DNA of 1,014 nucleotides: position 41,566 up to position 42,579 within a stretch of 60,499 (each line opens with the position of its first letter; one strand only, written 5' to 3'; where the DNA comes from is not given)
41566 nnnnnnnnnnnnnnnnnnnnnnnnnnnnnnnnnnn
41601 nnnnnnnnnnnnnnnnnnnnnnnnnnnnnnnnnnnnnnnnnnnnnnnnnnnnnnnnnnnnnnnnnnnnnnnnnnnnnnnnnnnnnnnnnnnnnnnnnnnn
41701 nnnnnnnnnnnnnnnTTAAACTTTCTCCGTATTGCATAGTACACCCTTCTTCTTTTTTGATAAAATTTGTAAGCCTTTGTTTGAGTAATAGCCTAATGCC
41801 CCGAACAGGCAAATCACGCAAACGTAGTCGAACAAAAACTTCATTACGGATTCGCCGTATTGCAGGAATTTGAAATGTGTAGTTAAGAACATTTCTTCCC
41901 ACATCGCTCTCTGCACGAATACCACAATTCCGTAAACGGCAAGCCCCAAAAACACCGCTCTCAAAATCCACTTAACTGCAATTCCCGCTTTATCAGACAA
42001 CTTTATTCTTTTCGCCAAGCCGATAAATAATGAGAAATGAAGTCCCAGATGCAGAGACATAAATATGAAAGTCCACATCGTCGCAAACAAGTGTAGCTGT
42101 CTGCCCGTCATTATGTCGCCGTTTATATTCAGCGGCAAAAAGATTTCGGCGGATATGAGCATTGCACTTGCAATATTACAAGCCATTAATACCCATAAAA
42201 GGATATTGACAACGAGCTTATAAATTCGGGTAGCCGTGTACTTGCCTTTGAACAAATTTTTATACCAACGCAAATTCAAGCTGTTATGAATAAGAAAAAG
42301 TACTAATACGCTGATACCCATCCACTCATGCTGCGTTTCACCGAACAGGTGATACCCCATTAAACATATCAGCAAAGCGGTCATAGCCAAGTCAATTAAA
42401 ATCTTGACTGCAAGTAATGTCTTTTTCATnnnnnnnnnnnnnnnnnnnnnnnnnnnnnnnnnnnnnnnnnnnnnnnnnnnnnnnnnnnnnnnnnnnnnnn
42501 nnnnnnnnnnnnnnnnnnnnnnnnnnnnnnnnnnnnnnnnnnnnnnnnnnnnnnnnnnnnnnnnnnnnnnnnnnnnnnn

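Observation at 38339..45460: LysR-headed cluster with three lipoprotein-anchored flavodoxin-domain proteins, DUF4405 and a flavin reductase: possible extracytoplasmic flavin redox chain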

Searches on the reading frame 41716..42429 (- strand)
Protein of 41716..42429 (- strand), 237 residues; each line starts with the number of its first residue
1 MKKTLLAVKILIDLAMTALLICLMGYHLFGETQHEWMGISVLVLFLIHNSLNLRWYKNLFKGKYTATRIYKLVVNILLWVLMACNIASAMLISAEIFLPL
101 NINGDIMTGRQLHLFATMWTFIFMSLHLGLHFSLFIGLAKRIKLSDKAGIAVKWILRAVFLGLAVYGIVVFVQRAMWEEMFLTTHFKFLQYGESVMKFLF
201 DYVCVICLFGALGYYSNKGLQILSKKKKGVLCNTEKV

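Call 3: search_protein_families(library=pfam, proteins=[window:41716-42429:-], max_evalue=0.01)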
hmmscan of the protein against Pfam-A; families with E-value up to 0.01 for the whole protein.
window:41716-42429:- (237 aa): 1 family
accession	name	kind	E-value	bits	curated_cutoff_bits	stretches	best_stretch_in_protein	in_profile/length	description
PF14358.11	DUF4405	-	0.0063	17.4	26.7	1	73-132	1-66/66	Domain of unknown function (DUF4405)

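Call 4: search_protein_families(library=ncbifam, proteins=[window:41716-42429:-], max_evalue=0.01)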
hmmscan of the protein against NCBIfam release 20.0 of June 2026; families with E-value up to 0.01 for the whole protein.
window:41716-42429:- (237 aa): 0 families

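Call 11: find_encoding_contigs(protein=window:41716-42429:-, flank=10000, max_places=6)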
Protein window:41716-42429:- (237 aa): no gene with exactly this product is on record in the collection.

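Call 12: find_homologous_proteins(query=window:41716-42429:-, max_evalue=0.001)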
Query window:41716-42429:- (237 aa): 80 proteins with E <= 0.001 among 602 candidates.
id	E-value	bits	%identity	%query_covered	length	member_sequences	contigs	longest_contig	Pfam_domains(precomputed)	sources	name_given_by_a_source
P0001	1.7e-149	514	100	100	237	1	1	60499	-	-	-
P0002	3.7e-136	470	89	100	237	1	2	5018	-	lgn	-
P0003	1.1e-125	436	86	97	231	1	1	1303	-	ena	-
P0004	2.3e-122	425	84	92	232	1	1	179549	-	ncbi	-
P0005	2.6e-122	425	84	92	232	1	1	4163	-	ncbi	-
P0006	1.7e-120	419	81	96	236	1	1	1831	-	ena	-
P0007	3.9e-120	418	82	97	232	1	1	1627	-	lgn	-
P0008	3.7e-118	411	81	92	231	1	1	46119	-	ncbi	-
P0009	3.9e-117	408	82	93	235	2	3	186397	-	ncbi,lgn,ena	-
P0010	5.0e-117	408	77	97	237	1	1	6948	-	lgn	-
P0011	3.0e-116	405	80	92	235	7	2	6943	-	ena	-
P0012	5.6e-116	404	79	95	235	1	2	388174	-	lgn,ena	-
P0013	3.3e-115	402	78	97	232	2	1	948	-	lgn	-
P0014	3.6e-115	402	78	96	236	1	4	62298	-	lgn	-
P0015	6.0e-114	398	75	95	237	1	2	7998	-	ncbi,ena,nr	ncbi:MAG: hypothetical protein K2J85_00030 [Anaeroplasmataceae bacterium]|nr:hypothetical protein [A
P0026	5.4e-66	241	52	97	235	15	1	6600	PF14358.12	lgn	-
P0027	2.8e-60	222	50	95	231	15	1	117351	-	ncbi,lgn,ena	-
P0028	3.8e-58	215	50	94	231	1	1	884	PF14358.12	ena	-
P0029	6.8e-58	214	43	95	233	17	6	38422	PF14358.12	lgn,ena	-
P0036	5.1e-52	195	44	97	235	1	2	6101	PF14358.12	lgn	-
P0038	2.7e-47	180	42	97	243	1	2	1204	PF14358.12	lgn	-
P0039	6.9e-46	175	42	88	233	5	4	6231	PF14358.12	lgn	-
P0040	7.4e-45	172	41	90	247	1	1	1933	PF14358.12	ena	-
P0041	1.1e-44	171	42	93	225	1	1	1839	PF14358.12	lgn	-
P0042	1.5e-44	171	43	92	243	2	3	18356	PF14358.12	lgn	-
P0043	8.6e-44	168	43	93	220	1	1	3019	PF14358.12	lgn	-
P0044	4.8e-43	166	38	95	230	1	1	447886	PF14358.12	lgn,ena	-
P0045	1.4e-42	164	41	92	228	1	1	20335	PF14358.12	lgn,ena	-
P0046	2.0e-42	164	40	93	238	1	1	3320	PF14358.12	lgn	-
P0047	1.2e-41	161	37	96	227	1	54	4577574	PF14358.12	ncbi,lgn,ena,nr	ncbi:DUF4405 domain-containing protein [Marvinbryantia formatexigens]|nr:DUF4405 domain-containing p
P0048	1.3e-41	161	37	96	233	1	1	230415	PF14358.12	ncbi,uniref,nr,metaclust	ncbi:hypothetical protein BRYFOR_06195 [Marvinbryantia formatexigens DSM 14469]|uniref:Flavinylation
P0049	1.3e-41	161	39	90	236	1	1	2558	PF14358.12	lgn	-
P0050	2.1e-41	160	39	92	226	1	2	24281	PF14358.12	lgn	-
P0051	4.1e-41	159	41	95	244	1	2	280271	PF14358.12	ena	-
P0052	9.8e-41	158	39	94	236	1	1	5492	PF14358.12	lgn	-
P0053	1.0e-40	158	39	94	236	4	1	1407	PF14358.12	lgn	-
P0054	2.9e-40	157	36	96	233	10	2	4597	PF14358.12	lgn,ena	-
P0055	3.7e-40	156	41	94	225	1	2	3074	PF14358.12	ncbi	-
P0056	5.2e-40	156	41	94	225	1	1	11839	PF14358.12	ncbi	-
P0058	8.6e-40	155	38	94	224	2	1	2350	PF14358.12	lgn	-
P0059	1.2e-39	154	39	89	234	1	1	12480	PF14358.12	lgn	-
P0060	1.4e-39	154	38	94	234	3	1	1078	PF14358.12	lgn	-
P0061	4.0e-39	153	41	88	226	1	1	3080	PF14358.12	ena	-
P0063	7.4e-39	152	38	95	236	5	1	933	PF14358.12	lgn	-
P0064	9.5e-39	152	38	100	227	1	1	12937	PF14358.12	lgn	-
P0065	1.4e-38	151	41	85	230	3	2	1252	PF14358.12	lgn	-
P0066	1.9e-38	151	35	90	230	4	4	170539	PF14358.12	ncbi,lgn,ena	-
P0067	3.5e-38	150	40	85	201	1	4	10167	PF14358.12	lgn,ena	-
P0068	7.3e-37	145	37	87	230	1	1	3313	PF14358.12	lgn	-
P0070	4.0e-34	136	39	92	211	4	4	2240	PF14358.12,PF01292.27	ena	-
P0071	6.5e-34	136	36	91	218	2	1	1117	PF14358.12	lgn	-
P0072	1.4e-32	131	37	90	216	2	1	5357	PF14358.12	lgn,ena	-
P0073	3.6e-32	130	36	89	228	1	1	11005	PF14358.12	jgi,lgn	jgi:hypothetical protein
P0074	5.4e-30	123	41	59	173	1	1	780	PF14358.12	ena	-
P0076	3.1e-27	114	45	58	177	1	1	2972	PF14358.12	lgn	-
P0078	5.5e-27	113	33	92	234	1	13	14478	PF14358.12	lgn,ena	-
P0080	3.7e-18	84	32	81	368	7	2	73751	PF14358.12,PF03781.23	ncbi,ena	-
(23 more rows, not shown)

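Call 13: find_encoding_contigs(protein=P0004, flank=10000, max_places=2)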
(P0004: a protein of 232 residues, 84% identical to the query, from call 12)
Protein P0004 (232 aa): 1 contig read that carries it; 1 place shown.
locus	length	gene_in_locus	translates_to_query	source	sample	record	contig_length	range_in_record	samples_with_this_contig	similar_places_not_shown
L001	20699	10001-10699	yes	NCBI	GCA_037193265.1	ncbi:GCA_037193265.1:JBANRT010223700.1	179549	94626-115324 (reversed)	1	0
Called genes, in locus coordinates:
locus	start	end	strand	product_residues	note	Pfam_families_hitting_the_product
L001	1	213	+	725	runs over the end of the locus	PF19773:DUF6259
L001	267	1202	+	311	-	PF00657:Lipase_GDSL, PF13472:Lipase_GDSL_2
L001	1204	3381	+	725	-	PF19773:DUF6259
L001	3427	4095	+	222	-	PF04973:NMN_transporter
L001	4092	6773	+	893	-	PF01074:Glyco_hydro_38N, PF09261:Alpha-mann_mid, PF07748:Glyco_hydro_38C (weak), PF17677:Glyco_hydro38C2 (weak)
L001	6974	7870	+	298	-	PF00126:HTH_1, PF03466:LysR_substrate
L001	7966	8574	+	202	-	PF12682:Flavodoxin_4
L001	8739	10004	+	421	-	PF02525:Flavodoxin_2 (faint), PF03781:FGE-sulfatase, PF12682:Flavodoxin_4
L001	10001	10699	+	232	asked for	-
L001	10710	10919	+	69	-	-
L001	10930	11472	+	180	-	PF01613:Flavin_Reduct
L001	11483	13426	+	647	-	PF09479:Flg_new, PF13306:LRR_5, PF18050:Cyclophil_like2, PF12641:Flavodoxin_3 (faint), PF12682:Flavodoxin_4, PF12724:Flavodoxin_5 (faint)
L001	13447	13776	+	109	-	PF03992:ABM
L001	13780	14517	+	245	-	PF02627:CMD, PF07883:Cupin_2 (weak)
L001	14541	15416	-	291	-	PF00126:HTH_1, PF03466:LysR_substrate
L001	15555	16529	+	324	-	PF05448:AXE1 (faint), PF12740:PETase (weak), PF01738:DLH (faint), PF02129:Peptidase_S15, PF00561:Abhydrolase_1 (weak), PF00326:Peptidase_S9 (faint)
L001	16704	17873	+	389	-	PF00465:Fe-ADH, PF13685:Fe-ADH_2, PF25137:ADH_Fe_C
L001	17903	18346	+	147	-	PF18050:Cyclophil_like2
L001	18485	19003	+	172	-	PF00210:Ferritin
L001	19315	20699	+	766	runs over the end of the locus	PF02190:LON_substr_bdg, PF00004:AAA, PF07724:AAA_2 (weak), PF07728:AAA_5, PF22667:Lon_lid, PF05362:Lon_C, PF13541:ChlI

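Call 14: find_encoding_contigs(protein=P0027, flank=10000, max_places=2)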
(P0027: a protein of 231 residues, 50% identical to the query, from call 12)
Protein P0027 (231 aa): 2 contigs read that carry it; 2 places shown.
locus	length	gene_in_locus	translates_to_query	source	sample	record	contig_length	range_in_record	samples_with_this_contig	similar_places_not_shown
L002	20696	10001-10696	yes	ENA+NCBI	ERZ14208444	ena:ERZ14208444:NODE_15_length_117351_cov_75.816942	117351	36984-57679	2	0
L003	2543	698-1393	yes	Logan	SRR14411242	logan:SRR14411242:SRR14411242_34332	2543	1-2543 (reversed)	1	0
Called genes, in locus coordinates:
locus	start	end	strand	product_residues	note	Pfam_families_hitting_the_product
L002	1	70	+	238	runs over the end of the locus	PF07505:DUF5131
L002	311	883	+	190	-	PF00440:TetR_N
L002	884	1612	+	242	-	-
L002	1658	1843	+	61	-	-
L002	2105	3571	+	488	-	PF01936:NYN (weak)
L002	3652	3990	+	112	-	-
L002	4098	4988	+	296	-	PF00126:HTH_1, PF03466:LysR_substrate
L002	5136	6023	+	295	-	PF00248:Aldo_ket_red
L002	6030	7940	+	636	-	PF02525:Flavodoxin_2 (faint), PF12682:Flavodoxin_4, PF13306:LRR_5, PF12682:Flavodoxin_4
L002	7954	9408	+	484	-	PF12682:Flavodoxin_4, PF20434:BD-FAE, PF07859:Abhydrolase_3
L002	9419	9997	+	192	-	PF04126:Cyclophil_like, PF18050:Cyclophil_like2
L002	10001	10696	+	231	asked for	-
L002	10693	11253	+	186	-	PF01613:Flavin_Reduct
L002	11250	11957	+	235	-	PF01872:RibD_C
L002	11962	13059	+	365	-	PF20434:BD-FAE, PF07859:Abhydrolase_3 (faint), PF00326:Peptidase_S9 (faint)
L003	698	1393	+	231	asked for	-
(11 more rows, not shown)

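Call 15: find_encoding_contigs(protein=P0047, flank=10000, max_places=2)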
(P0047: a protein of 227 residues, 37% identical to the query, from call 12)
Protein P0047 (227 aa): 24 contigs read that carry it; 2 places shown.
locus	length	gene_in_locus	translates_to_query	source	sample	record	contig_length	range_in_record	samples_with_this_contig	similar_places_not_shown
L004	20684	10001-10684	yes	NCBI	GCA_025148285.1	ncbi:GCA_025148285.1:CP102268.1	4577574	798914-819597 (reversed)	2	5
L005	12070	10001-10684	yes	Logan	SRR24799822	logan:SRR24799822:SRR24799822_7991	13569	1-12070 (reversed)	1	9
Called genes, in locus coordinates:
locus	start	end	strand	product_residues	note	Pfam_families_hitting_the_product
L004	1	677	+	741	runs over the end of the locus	PF02687:FtsX, PF28576:Transporter_C (weak), PF02687:FtsX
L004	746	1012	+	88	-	PF13711:DUF4160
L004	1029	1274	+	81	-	PF10387:DUF2442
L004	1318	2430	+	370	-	PF04055:Radical_SAM, PF13186:SPASM (faint)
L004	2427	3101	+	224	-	PF00072:Response_reg, PF00486:Trans_reg_C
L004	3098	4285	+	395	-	PF00512:HisKA, PF02518:HATPase_c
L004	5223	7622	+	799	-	PF02687:FtsX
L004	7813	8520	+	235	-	PF00072:Response_reg, PF01564:Spermine_synth (faint), PF04397:LytTR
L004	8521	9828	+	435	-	PF14501:HATPase_c_5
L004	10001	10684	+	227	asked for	PF14358:DUF4405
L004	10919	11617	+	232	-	PF00072:Response_reg, PF00486:Trans_reg_C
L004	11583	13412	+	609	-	PF00672:HAMP, PF00512:HisKA, PF02518:HATPase_c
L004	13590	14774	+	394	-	-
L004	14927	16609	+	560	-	PF09820:AAA-ATPase_like, PF08011:PDDEXK_9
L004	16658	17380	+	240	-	PF00072:Response_reg, PF00486:Trans_reg_C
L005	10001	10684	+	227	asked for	PF14358:DUF4405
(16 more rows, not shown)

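Call 17: find_related_loci(query=A1, collection=genome_contigs, flank=10000)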
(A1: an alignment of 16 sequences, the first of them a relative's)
Query A1 (237 aa) in genome_contigs; peptide patterns used: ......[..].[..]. (x = any residue, [..] = any of these).
387 stretches matched a pattern; 363 encode a relative of the query (tblastn E <= 1e-3); the best 80 are kept; 80 distinct loci.
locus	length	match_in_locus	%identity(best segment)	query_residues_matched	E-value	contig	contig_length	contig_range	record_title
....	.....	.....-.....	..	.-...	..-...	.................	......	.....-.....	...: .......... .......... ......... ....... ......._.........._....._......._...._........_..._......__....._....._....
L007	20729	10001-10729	45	1-236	5e-61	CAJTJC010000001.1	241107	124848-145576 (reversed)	MAG TPA_asm: uncultured Christensenella sp. isolate MGBC101977 genome assembly, contig: MGBC101977.1, whole genome shotg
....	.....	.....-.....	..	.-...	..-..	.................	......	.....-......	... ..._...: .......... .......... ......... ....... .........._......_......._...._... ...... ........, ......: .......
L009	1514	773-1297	55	12-187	8e-61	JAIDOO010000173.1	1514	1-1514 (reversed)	MAG: Clostridia bacterium isolate SC0351_S18_8 SC0351_S18_8_contig_173, whole genome shotgun sequence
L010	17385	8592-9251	49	8-229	1e-57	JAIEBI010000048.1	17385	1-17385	MAG: Clostridiales bacterium isolate SC0382_S12_10 SC0382_S12_10_contig_48, whole genome shotgun sequence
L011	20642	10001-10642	44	2-215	3e-56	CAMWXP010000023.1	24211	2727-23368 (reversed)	MAG TPA_asm: uncultured Clostridia bacterium isolate SRR14411261_bin.15_metawrap_v1.3_MAG genome assembly, contig: NODE.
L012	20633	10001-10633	44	8-218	4e-54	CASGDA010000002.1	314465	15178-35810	uncultured Treponema sp. isolate O100_L3_H548_idba_bin.19 genome assembly, contig: O100_L3_H548_idba_bin.19.fa_scaffold_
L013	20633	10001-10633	44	8-218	1e-53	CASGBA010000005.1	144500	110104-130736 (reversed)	uncultured Treponema sp. isolate O56_L1_318318_idba_bin.55 genome assembly, contig: O56_L1_318318_idba_bin.55.fa_scaffol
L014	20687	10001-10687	42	8-236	1e-53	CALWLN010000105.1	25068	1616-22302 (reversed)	MAG: uncultured Lachnospiraceae bacterium isolate E01__bin347 genome assembly, contig: E01__k127_304018, whole genome sh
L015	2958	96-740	42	4-218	5e-52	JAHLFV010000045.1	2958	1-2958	MAG: Candidatus Treponema excrementipullorum isolate Gambia15-2214 G3M40__C58572_L2958, whole genome shotgun sequence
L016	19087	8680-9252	46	8-215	1e-50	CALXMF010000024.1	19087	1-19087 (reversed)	MAG: uncultured Spirochaetes bacterium isolate BRZ_GE__bin34 genome assembly, contig: BRZ_GE__NODE_4116_length_19087_cov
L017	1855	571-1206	42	8-228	2e-51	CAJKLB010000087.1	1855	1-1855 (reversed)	MAG TPA_asm: uncultured Selenomonadales bacterium isolate ERR321594-bin.40 genome assembly, contig: NODE_28435_length_18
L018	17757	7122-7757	44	8-228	7e-50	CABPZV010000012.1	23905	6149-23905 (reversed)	MAG TPA_asm: uncultured Clostridiales bacterium isolate MGYG-HGUT-00386 genome assembly, contig: GUT_GENOME008453_12, wh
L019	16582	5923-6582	40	8-227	7e-50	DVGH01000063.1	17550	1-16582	MAG TPA_asm: Candidatus Scatovicinus merdipullorum isolate CHK181-9830 CHK181__C269994_L17550_ERR3414576, whole genome s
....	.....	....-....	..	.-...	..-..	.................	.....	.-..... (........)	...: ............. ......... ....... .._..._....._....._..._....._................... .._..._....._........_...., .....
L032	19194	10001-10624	38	8-215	5e-47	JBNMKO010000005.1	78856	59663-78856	MAG: Eubacteriales bacterium isolate CM_BacCAG1528.41 k141_312393_length_78856_cov_14.9734, whole genome shotgun sequenc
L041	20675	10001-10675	38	3-227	4e-46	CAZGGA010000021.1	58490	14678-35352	MAG TPA_asm: uncultured Acetatifactor sp. isolate SRP199465_co2_409 genome assembly, contig: NODE_982_length_58490_cov_4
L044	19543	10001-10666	43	1-222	3e-46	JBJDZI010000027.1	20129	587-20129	MAG: Eubacteriales bacterium isolate LOHA32_bin.010 NODE_1467_length_20129_cov_8.116320, whole genome shotgun sequence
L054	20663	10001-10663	38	8-228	4e-45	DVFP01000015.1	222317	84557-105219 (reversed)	MAG TPA_asm: Candidatus Scybalocola faecavium isolate CHK196-3395 CHK196__C94033_L222317_ERR3414591, whole genome shotgu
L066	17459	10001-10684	37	3-230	2e-44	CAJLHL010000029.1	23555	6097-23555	MAG TPA_asm: uncultured Clostridiales bacterium isolate ERR1600730-bin.21 genome assembly, contig: NODE_2457_length_2355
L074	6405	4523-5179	38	1-221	9e-44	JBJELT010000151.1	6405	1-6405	MAG: Oliverpabstia sp. isolate SARD16_bin.044 NODE_6496_length_6405_cov_24.309291, whole genome shotgun sequence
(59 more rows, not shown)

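Call 37: predict_structure(alignment_id=A2)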
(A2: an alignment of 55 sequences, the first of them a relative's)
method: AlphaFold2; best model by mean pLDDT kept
length: 237 residues; sequences in the alignment: 55
mean_pLDDT: 91.0   pTM: 0.87
mean pLDDT of the five models: 91.0, 90.9, 90.5, 89.8, 88.5
residues with pLDDT >= 90: 165; 70-90: 64; 50-70: 8; < 50: 0
segments of 3 or more residues with pLDDT < 50: none
pLDDT, mean of each block of 10 residues (from residue 1): 89 95 90 94 96 90 89 96 96 90 89 96 96 84 88 91 98 95 83 91 98 96 85 59
secondary structure, 60 per line:
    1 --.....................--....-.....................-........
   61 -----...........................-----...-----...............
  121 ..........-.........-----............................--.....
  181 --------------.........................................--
elements in order: H3-23 H26-29 H31-51 H53-60 H66-92 H106-130 H132-140 H146-173 H176-180 H195-235

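Call 42: fold_search(model_id=the predicted structure, library=pdb)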
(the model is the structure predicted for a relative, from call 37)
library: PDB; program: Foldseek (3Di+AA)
matches with E <= 10: 87; with E <= 0.001: 0
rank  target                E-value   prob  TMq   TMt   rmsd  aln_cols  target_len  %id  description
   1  3wmf                  1.4e+00  0.06  0.15  0.07  25.5       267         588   10  Crystal structure of an inward-facing eukaryotic ABC multitrug transporter G277V/A278V/A279V mutant (released 2014-03-19)
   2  7xec_A                1.4e+00  0.06  0.15  0.08  23.6       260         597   13  Cryo-EM structure of human ABCD1 E630Q in the presence of ATP in inward-facing state 2 (released 2023-03-29)
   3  6h2f_F                1.8e+00  0.08  0.18  0.14  39.5       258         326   11  Structure of the pre-pore AhlB of the tripartite alpha-pore forming toxin, AHL, from Aeromonas hydrophila. (released 2019-07-10)
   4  7sel_A                1.8e+00  0.06  0.16  0.08  24.2       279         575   11  E. coli MsbA in complex with LPS and inhibitor G7090 (compound 3) (released 2022-03-09)
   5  6grj_B                2.0e+00  0.06  0.16  0.13  40.5       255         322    9  Structure of the AhlB pore of the tripartite alpha-pore forming toxin, AHL, from Aeromonas hydrophila. (released 2019-07-03)
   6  4ry2_A                2.0e+00  0.06  0.16  0.07  24.3       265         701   13  Crystal structure of the peptidase-containing ABC transporter PCAT1 (released 2015-07-22)
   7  6h2f_C                2.4e+00  0.05  0.16  0.12  38.0       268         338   15  Structure of the pre-pore AhlB of the tripartite alpha-pore forming toxin, AHL, from Aeromonas hydrophila. (released 2019-07-10)
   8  3wmg_A                2.7e+00  0.03  0.14  0.07  25.4       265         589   12  Crystal structure of an inward-facing eukaryotic ABC multidrug transporter G277V/A278V/A279V mutant in complex with an (released 2014-04-30)
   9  9g2l_B                2.8e+00  0.09  0.26  0.12  23.7       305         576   12  Cryo-EM structure of IrtAB in inward-facing state in LMNG (released 2024-12-18)
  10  4cad_F                2.8e+00  0.08  0.21  0.20  19.0       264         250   10  Mechanism of farnesylated CAAX protein processing by the integral membrane protease Rce1 (released 2013-11-27)
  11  6bpl_A                2.8e+00  0.06  0.17  0.08  23.9       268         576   11  E. coli MsbA in complex with LPS and inhibitor G907 (released 2018-05-02)
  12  1t8b_A                3.1e+00  0.18  0.31  0.35  11.1       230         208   10  Crystal structure of refolded PHOU-like protein (gi 2983430) from Aquifex aeolicus (released 2004-12-07)
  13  7vwc_A                3.1e+00  0.04  0.16  0.08  24.6       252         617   12  Cryo-EM structure of human very long-chain fatty acid ABC transporter ABCD1 (released 2022-05-18)
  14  6bl6_A                3.2e+00  0.06  0.18  0.09  25.1       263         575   11  Crystallization of lipid A transporter MsbA from Salmonella typhimurium (released 2019-01-09)
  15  6o30_A                3.4e+00  0.05  0.16  0.08  25.2       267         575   12  Lipid A transporter MsbA from Salmonella typhimurium (released 2019-06-12)
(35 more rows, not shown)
